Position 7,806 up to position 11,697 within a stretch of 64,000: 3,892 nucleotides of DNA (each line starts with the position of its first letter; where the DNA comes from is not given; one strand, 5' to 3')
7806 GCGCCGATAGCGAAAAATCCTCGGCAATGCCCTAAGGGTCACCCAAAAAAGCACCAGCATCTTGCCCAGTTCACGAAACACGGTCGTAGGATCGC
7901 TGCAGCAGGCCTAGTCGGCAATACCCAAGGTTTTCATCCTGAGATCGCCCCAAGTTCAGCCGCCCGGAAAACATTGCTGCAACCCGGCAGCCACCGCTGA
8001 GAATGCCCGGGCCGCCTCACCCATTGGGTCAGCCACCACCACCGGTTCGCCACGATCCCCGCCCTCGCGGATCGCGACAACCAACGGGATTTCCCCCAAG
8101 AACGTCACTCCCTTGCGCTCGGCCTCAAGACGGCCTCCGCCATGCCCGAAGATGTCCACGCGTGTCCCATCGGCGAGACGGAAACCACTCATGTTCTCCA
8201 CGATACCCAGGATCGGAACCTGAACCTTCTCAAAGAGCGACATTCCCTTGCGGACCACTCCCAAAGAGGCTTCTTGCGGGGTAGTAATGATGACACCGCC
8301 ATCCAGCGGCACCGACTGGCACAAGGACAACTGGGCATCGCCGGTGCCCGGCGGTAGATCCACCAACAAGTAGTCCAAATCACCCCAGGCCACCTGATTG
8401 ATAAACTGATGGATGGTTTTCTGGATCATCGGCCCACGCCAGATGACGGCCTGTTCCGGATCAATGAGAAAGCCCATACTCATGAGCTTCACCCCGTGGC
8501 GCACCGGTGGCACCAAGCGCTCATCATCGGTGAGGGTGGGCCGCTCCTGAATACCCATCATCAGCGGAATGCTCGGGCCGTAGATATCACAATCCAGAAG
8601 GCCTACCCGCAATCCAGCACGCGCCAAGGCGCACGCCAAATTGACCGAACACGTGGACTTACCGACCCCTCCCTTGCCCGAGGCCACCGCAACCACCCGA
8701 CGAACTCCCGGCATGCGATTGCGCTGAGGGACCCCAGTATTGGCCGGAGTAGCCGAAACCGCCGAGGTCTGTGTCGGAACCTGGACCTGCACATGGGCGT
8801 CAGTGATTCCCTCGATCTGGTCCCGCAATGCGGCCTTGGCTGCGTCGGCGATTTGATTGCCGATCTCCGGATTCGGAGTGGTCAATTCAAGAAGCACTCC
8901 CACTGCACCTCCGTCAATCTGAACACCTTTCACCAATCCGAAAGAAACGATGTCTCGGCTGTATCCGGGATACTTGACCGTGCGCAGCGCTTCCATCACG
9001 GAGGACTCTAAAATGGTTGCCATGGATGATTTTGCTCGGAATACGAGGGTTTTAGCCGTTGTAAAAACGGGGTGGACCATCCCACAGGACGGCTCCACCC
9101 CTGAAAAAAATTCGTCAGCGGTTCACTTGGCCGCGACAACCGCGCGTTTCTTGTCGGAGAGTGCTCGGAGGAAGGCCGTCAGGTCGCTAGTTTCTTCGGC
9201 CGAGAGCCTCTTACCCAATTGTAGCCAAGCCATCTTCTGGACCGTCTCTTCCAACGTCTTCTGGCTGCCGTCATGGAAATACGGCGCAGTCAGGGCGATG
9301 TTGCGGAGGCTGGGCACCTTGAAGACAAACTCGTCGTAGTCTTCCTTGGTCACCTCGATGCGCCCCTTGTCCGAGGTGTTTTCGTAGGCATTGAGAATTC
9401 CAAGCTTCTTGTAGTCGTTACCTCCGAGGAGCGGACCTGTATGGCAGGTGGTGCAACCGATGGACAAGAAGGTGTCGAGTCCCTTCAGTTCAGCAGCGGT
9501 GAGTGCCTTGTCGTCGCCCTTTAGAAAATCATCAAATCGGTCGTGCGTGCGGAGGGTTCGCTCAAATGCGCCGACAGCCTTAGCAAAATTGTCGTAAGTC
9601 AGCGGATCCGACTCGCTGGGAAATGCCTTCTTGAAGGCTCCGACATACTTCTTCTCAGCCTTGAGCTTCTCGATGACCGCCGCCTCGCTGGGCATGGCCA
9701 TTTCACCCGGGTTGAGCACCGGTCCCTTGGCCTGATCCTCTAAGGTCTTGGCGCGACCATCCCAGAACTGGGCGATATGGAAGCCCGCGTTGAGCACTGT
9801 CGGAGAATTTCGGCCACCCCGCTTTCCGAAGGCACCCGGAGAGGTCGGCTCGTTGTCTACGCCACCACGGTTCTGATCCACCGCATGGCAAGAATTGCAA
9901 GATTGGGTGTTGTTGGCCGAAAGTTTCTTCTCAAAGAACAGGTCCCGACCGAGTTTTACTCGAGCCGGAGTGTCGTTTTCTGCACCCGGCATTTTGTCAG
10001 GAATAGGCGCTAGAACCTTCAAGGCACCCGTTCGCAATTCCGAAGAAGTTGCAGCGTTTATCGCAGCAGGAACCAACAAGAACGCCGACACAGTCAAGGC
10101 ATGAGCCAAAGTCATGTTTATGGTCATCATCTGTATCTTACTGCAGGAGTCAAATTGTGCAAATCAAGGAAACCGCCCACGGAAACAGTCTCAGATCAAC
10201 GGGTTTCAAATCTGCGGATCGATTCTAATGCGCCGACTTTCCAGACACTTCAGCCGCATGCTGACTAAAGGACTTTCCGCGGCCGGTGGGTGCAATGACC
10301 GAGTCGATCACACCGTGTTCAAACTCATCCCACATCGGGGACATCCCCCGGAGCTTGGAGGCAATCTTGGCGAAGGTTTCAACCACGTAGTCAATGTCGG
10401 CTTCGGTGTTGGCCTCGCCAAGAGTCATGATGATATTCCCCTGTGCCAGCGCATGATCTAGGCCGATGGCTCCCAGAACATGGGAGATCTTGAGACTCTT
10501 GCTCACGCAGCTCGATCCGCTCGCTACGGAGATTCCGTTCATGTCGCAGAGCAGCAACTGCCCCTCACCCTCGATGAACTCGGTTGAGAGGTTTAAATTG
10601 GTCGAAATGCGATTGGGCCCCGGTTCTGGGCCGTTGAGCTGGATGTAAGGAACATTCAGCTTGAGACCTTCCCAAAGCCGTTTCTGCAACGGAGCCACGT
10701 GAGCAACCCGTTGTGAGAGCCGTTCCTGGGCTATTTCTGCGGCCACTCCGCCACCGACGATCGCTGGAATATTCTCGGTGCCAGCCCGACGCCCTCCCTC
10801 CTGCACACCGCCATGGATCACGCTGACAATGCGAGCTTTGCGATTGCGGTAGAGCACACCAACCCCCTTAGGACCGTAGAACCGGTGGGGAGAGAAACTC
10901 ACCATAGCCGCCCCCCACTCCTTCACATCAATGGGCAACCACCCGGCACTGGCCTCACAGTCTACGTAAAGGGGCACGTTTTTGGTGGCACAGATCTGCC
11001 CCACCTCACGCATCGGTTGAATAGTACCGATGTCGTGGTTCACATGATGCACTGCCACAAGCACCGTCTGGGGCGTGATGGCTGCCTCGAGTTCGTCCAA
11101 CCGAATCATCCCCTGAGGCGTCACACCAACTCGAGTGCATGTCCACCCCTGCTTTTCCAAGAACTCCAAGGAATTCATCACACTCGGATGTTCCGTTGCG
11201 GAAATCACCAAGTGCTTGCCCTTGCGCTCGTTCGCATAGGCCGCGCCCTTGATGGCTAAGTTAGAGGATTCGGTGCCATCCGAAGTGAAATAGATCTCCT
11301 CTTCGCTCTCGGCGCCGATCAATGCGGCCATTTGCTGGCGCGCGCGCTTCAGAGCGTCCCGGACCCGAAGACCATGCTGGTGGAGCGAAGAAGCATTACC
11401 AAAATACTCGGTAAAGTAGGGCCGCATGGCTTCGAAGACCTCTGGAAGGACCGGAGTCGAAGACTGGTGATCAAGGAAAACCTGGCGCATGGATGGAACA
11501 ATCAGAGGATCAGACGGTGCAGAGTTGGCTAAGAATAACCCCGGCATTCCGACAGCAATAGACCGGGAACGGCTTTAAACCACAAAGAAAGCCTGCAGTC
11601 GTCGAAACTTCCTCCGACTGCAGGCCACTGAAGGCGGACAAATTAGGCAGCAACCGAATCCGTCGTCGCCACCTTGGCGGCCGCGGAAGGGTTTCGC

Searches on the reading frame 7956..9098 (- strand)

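Call 74: search_protein_families(library=pfam, proteins=[window:7956-9098:-], max_evalue=0.001)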
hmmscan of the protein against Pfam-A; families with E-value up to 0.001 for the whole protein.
window:7956-9098:- (380 aa): 7 families
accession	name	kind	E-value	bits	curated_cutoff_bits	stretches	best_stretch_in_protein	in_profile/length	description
PF10609.15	ParA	-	1.9e-94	316.2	27.1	1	132-371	2-243/246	NUBPL iron-transfer P-loop NTPase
PF01656.29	CbiA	-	2e-14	54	25.4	1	136-352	1-124/125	CobQ/CobB/MinD/ParA nucleotide binding domain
PF01883.24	FeS_assembly_P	-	1.5e-13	51.3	23.5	1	32-105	2-73/73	Iron-sulfur cluster assembly protein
PF13614.12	AAA_31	-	2.6e-10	40.9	27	1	134-172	2-40/177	AAA domain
PF09140.17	MipZ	-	3.3e-07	30.3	20.7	1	135-176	2-43/262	ATPase MipZ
PF00142.24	Fer4_NifH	-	1.1e-06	28.8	25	1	140-191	6-57/271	4Fe-4S iron sulfur cluster binding proteins, NifH/frxC family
PF02374.21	ArsA_ATPase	-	4.2e-05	23.3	24.3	1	138-170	5-37/305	Anion-transporting ATPase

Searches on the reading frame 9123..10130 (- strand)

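Call 74: search_protein_families(library=pfam, proteins=[window:9123-10130:-], max_evalue=0.001)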
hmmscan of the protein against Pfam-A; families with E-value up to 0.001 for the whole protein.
window:9123-10130:- (335 aa): 3 families
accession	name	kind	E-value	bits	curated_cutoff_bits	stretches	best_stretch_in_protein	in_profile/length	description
PF03150.19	CCP_MauG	-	1.3e-55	188.6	25.6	1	56-207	2-148/149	Di-haem cytochrome c peroxidase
PF00034.26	Cytochrom_C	-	1.8e-05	26.4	21.3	0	224-324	10-89/90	Cytochrome c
PF09086.16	DUF1924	-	0.00052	20.8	22.5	0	55-91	5-42/96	Domain of unknown function (DUF1924)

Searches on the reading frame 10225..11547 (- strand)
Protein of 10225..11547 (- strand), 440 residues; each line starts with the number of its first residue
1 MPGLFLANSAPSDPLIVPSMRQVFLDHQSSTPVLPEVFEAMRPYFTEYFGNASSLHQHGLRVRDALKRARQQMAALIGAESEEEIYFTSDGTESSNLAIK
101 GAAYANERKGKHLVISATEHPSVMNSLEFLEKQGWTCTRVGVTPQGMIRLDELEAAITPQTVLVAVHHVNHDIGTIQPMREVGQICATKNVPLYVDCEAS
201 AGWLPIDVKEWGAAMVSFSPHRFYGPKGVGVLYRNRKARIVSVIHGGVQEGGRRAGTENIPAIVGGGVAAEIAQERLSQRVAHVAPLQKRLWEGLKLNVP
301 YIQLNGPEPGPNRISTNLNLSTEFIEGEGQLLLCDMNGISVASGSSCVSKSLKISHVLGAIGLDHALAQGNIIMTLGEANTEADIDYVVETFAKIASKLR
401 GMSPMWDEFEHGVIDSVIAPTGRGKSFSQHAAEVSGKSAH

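Call 9: search_protein_families(library=pfam, proteins=[window:10225-11547:-], max_evalue=0.01)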
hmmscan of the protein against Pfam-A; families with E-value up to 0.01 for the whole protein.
window:10225-11547:- (440 aa): 3 families
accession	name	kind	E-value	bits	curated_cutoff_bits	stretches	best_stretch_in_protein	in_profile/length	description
PF00266.25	Aminotran_5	-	3.6e-64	217.5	21.5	1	23-387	1-370/371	Aminotransferase class-V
PF01041.23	DegT_DnrJ_EryC1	-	3.2e-05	23.8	19.8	1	88-202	45-151/360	DegT/DnrJ/EryC1/StrS aminotransferase family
PF01212.27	Beta_elim_lyase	-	0.0034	17.2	27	1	67-196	35-168/288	Beta-eliminating lyase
